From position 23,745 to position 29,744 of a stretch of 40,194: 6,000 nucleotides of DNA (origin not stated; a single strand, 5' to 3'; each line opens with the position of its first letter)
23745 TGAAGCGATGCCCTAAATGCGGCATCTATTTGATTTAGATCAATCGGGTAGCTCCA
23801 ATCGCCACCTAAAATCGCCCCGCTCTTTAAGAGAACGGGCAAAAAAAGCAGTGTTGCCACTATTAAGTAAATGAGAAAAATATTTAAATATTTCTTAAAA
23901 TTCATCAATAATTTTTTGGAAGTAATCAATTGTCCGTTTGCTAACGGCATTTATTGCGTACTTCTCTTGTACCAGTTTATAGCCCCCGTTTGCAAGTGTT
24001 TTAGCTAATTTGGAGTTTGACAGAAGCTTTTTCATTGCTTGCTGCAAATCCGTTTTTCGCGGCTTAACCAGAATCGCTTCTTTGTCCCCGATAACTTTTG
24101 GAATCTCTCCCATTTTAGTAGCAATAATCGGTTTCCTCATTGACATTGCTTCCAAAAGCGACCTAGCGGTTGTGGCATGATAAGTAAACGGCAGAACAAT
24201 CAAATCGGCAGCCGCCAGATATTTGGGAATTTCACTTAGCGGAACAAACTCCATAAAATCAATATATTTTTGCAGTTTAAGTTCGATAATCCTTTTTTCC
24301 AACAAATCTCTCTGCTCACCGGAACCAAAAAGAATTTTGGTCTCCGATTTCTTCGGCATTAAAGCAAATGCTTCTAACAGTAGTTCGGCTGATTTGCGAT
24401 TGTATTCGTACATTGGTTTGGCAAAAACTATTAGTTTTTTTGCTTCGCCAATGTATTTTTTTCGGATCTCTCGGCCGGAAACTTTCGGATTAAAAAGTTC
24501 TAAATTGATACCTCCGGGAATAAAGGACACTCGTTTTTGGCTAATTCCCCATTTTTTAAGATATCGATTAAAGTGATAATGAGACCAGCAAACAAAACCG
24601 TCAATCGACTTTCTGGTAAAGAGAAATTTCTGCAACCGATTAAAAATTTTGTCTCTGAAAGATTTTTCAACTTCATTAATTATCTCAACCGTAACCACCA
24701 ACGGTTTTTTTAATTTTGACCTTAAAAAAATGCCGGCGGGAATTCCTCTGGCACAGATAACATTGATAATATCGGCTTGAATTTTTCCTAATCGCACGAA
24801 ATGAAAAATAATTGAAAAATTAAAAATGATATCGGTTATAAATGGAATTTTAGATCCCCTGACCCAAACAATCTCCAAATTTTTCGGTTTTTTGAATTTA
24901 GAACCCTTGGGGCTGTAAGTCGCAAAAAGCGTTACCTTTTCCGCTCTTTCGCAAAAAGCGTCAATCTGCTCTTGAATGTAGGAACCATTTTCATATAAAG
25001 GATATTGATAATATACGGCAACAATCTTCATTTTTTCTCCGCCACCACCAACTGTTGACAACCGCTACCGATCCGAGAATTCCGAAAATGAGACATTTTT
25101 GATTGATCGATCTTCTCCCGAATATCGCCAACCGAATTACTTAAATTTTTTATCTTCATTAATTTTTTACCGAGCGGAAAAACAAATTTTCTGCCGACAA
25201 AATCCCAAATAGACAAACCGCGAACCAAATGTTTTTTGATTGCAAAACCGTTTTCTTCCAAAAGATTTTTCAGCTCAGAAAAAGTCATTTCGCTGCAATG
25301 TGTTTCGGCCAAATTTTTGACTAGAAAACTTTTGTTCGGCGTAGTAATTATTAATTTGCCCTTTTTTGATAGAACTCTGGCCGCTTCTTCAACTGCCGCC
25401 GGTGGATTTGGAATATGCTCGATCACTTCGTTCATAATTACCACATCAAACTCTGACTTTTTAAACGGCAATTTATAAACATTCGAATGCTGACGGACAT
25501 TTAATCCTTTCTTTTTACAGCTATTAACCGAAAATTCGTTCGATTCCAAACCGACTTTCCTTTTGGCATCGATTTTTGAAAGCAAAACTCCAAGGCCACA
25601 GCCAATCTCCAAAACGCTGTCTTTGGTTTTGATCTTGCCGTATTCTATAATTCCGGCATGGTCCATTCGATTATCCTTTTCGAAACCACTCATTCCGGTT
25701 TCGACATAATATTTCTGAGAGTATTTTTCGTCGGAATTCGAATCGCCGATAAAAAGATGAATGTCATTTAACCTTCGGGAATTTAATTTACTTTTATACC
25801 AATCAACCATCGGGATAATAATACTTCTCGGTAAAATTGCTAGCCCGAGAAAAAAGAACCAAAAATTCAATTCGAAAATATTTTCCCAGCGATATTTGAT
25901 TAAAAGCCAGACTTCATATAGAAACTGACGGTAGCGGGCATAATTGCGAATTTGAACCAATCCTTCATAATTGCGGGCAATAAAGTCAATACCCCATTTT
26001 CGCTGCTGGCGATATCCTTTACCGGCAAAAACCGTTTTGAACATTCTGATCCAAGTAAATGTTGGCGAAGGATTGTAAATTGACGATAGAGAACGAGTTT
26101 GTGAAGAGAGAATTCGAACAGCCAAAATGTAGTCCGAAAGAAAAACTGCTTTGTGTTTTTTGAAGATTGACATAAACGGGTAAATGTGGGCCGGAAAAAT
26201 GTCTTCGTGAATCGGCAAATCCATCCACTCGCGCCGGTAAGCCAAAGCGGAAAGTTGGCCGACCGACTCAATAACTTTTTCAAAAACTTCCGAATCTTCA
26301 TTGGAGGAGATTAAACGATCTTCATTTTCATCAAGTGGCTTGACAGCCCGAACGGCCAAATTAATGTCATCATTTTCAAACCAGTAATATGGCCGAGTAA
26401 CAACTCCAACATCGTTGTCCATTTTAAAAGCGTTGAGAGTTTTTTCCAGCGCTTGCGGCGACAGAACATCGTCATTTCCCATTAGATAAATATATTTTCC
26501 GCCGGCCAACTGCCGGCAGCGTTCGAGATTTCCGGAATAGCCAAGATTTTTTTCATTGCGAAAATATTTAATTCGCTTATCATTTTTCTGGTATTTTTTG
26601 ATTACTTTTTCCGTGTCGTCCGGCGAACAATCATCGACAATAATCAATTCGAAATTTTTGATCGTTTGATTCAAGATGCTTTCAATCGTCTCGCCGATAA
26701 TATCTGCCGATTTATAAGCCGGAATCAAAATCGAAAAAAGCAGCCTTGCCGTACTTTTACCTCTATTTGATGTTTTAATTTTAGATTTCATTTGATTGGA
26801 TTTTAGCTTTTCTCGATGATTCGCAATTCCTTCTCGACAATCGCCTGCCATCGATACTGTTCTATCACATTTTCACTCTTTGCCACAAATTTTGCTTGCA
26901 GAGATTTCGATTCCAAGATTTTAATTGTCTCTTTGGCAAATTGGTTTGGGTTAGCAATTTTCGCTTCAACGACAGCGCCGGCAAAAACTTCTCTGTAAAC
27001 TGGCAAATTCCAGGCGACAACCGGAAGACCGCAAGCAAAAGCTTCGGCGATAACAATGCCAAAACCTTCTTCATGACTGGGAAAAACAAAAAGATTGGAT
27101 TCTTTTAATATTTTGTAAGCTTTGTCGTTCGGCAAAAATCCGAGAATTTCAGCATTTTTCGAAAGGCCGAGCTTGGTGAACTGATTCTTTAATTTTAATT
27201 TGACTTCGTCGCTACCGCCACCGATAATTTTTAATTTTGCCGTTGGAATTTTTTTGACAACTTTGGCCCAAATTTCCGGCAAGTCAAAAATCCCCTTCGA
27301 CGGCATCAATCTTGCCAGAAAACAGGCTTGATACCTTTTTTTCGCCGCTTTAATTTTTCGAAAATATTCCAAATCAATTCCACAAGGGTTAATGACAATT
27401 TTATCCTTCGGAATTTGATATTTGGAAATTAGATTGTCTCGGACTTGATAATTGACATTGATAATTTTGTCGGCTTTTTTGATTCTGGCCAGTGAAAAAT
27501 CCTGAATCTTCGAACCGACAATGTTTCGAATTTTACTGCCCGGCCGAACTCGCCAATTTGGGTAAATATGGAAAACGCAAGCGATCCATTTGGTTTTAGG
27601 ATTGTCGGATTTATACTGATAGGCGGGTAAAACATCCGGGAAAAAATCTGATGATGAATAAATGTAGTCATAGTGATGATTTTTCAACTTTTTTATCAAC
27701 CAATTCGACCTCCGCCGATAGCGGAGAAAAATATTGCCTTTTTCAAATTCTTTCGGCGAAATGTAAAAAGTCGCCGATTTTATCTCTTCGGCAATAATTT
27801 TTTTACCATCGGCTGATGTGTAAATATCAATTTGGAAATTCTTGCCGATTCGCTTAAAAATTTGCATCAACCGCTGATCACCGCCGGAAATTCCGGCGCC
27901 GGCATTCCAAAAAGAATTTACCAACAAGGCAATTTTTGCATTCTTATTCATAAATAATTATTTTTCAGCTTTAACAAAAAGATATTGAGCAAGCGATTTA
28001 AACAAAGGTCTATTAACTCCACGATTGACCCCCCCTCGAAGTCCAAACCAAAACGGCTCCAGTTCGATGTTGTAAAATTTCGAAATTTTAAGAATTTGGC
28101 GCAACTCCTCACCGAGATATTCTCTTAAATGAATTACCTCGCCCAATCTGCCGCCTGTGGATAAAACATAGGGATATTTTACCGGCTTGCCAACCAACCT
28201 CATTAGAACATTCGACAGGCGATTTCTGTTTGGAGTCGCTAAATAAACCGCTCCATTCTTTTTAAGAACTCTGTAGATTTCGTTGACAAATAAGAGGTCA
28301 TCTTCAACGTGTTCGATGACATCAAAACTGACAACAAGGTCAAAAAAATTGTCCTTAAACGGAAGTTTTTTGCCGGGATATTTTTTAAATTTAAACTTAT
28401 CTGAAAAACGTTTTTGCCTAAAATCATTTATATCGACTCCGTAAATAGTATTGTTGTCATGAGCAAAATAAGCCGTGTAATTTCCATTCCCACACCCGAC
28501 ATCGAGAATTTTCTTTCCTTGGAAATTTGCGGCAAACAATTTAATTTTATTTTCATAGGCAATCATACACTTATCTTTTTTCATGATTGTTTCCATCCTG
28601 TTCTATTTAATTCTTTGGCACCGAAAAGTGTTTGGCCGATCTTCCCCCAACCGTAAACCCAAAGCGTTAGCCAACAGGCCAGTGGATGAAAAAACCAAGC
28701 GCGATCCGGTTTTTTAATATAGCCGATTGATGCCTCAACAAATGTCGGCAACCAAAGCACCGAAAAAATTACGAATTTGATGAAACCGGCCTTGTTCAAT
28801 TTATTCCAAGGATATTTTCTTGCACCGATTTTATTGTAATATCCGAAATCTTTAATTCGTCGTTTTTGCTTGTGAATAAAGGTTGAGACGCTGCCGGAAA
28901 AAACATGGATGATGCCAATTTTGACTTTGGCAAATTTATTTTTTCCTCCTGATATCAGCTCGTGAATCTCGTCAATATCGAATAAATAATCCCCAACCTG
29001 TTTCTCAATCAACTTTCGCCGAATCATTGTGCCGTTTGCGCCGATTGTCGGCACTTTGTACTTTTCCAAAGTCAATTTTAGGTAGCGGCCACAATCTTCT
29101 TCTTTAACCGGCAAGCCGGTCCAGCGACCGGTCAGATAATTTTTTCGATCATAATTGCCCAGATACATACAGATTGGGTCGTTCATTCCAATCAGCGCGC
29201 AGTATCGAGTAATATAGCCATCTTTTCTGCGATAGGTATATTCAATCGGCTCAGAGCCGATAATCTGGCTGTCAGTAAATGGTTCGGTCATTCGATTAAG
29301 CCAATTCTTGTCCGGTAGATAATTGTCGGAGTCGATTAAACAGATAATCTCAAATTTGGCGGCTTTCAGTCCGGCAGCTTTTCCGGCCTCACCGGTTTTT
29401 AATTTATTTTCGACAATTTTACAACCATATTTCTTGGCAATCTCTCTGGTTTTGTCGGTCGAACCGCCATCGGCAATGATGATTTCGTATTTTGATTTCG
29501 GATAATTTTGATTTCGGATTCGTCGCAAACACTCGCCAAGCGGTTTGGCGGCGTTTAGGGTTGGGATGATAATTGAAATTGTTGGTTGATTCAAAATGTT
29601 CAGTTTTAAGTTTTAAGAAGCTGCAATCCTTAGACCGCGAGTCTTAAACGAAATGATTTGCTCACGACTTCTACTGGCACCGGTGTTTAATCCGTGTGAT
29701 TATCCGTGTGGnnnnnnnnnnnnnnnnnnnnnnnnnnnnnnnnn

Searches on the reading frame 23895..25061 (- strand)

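Call 7: search_protein_families(library=pfam, proteins=[window:23895-25061:-], max_evalue=0.001)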
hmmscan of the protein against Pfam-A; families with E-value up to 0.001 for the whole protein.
window:23895-25061:- (388 aa): 3 families
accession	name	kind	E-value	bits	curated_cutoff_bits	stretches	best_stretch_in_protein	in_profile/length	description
PF00534.26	Glycos_transf_1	-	2.5e-24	86.2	26.4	1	200-362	6-171/172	Glycosyl transferases group 1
PF13692.12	Glyco_trans_1_4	-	3.8e-23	82.8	27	1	209-349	2-142/142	Glycosyl transferases group 1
PF13439.12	Glyco_transf_4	-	6.1e-10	39.8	28.5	1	27-188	6-169/170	Glycosyltransferase Family 4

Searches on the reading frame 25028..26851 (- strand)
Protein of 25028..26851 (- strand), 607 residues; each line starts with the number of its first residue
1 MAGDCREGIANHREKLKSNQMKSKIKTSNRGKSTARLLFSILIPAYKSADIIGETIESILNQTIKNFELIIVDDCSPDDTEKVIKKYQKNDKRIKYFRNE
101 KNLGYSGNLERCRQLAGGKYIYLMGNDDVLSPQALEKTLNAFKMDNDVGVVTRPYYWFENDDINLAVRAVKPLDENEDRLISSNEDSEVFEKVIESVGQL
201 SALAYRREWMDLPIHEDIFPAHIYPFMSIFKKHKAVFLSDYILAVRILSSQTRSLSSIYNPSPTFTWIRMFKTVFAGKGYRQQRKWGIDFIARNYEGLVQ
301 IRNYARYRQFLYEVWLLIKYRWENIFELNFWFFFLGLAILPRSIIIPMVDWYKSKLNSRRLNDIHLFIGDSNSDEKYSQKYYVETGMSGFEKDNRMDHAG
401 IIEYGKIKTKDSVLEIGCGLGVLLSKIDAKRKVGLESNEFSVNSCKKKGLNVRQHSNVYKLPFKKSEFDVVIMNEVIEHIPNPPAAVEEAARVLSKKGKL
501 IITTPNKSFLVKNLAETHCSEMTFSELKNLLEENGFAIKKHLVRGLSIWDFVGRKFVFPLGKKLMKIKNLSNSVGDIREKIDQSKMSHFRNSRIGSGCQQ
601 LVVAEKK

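Call 7: search_protein_families(library=pfam, proteins=[window:25028-26851:-], max_evalue=0.001)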
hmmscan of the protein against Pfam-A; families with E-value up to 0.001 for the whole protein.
window:25028-26851:- (607 aa): 12 families
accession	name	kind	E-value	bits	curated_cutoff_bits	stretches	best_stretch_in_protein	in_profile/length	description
PF00535.33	Glycos_transf_2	-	3.8e-35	121.7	23.3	1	40-165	1-126/168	Glycosyl transferase family 2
PF13489.12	Methyltransf_23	-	5.1e-20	72.3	27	1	406-538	19-161/164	Methyltransferase domain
PF08241.18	Methyltransf_11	-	3e-16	60.3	21.2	1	414-502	1-95/95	Methyltransferase domain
PF13641.12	Glyco_tranf_2_3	-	3.1e-15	57.3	27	1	39-162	3-129/230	Glycosyltransferase like family 2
PF13847.12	Methyltransf_31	-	7.5e-15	55.3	27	1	408-535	2-145/145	Methyltransferase domain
PF07021.18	MetW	-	1.2e-12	48.3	21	1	395-509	1-114/193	Methionine biosynthesis protein MetW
PF13649.12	Methyltransf_25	-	1.4e-10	42.2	27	1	413-498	1-97/97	Methyltransferase domain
PF08242.18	Methyltransf_12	-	1.4e-09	39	30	1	414-500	1-98/98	Methyltransferase domain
PF10111.15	Glyco_tranf_2_2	-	7.4e-09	35.9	27.3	1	40-143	1-110/276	Glycosyltransferase like family 2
PF05175.20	MTS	-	0.00013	22.1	23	1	409-538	31-168/170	Methyltransferase small domain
PF03291.22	mRNA_G-N7_MeTrfase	-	0.00057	19.5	26.6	0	411-460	63-115/315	mRNA (guanine-N(7))-methyltransferase domain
PF06325.19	PrmA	-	0.00071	19.6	22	0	407-502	159-258/296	Ribosomal protein L11 methyltransferase (PrmA)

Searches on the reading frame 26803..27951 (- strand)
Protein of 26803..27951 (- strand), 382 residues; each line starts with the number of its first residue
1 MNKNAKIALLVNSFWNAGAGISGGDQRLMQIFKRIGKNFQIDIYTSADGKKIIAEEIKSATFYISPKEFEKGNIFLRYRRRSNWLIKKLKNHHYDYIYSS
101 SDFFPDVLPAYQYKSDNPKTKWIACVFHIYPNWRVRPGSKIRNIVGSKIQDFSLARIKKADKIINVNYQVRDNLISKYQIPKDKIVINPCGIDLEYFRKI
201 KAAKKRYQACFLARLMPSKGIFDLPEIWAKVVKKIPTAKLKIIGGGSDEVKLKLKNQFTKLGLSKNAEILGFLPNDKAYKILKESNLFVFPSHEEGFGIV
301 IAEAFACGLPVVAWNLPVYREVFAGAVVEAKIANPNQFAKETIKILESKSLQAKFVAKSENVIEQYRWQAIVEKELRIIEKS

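Call 7: search_protein_families(library=pfam, proteins=[window:26803-27951:-], max_evalue=0.001)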
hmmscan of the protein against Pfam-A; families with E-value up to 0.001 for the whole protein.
window:26803-27951:- (382 aa): 4 families
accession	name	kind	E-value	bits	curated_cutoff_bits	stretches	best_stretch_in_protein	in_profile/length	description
PF00534.26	Glycos_transf_1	-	3.3e-32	111.8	26.4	1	195-360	4-170/172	Glycosyl transferases group 1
PF13692.12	Glyco_trans_1_4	-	2.5e-24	86.6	27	1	209-347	4-141/142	Glycosyl transferases group 1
PF13439.12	Glyco_transf_4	-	5.1e-11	43.3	28.5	1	37-195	17-169/170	Glycosyltransferase Family 4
PF20706.3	GT4-conflict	-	8e-08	32.1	26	1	157-312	144-309/385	Family 4 Glycosyltransferase in conflict systems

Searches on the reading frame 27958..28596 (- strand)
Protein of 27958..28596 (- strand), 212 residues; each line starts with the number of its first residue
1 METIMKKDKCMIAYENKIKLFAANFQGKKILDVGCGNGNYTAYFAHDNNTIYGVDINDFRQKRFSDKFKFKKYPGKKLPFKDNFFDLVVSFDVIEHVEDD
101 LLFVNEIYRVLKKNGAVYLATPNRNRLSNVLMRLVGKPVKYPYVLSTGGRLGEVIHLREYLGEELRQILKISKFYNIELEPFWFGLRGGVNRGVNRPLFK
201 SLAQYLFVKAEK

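Call 7: search_protein_families(library=pfam, proteins=[window:27958-28596:-], max_evalue=0.001)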
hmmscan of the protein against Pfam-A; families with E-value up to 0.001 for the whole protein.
window:27958-28596:- (212 aa): 9 families
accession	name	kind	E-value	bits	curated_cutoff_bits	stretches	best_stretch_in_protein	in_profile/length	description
PF08241.18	Methyltransf_11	-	1.7e-21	77.1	21.2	1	31-118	1-94/95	Methyltransferase domain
PF13489.12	Methyltransf_23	-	4.1e-18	66.1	27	1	19-132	15-129/164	Methyltransferase domain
PF13847.12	Methyltransf_31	-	3.8e-16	59.5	27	1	26-126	3-114/145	Methyltransferase domain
PF13649.12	Methyltransf_25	-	9.7e-16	58.7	27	1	30-115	1-97/97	Methyltransferase domain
PF08242.18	Methyltransf_12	-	9.6e-12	45.9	30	1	31-116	1-97/98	Methyltransferase domain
PF01209.24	Ubie_methyltran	-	1.4e-09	38.1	20.1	1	15-119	36-151/233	ubiE/COQ5 methyltransferase family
PF05219.18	DREV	-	5.6e-07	29.4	26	1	21-120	89-187/265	DREV methyltransferase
PF02353.26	CMAS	-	6.2e-07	29.4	27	1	26-121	62-166/273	Mycolic acid cyclopropane synthetase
PF08003.17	Methyltransf_9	-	9.3e-05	22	23.8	1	19-121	108-219/315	Protein of unknown function (DUF1698)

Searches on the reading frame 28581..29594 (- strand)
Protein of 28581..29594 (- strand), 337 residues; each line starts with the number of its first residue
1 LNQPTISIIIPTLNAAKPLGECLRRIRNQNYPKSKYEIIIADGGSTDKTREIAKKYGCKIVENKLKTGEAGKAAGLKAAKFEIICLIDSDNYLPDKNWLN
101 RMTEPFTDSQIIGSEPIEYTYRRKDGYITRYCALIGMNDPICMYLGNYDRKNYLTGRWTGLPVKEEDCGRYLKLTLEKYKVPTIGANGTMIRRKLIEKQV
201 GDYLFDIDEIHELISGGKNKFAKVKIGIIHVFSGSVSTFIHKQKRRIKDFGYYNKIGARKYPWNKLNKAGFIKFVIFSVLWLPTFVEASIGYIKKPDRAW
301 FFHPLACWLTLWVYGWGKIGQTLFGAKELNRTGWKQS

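Call 7: search_protein_families(library=pfam, proteins=[window:28581-29594:-], max_evalue=0.001)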
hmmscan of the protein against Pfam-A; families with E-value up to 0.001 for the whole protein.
window:28581-29594:- (337 aa): 2 families
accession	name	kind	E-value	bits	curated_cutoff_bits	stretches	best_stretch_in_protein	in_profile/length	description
PF00535.33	Glycos_transf_2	-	4.5e-24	85.7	23.3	1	7-113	1-113/168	Glycosyl transferase family 2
PF13641.12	Glyco_tranf_2_3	-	1.2e-08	35.7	27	1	4-113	1-120/230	Glycosyltransferase like family 2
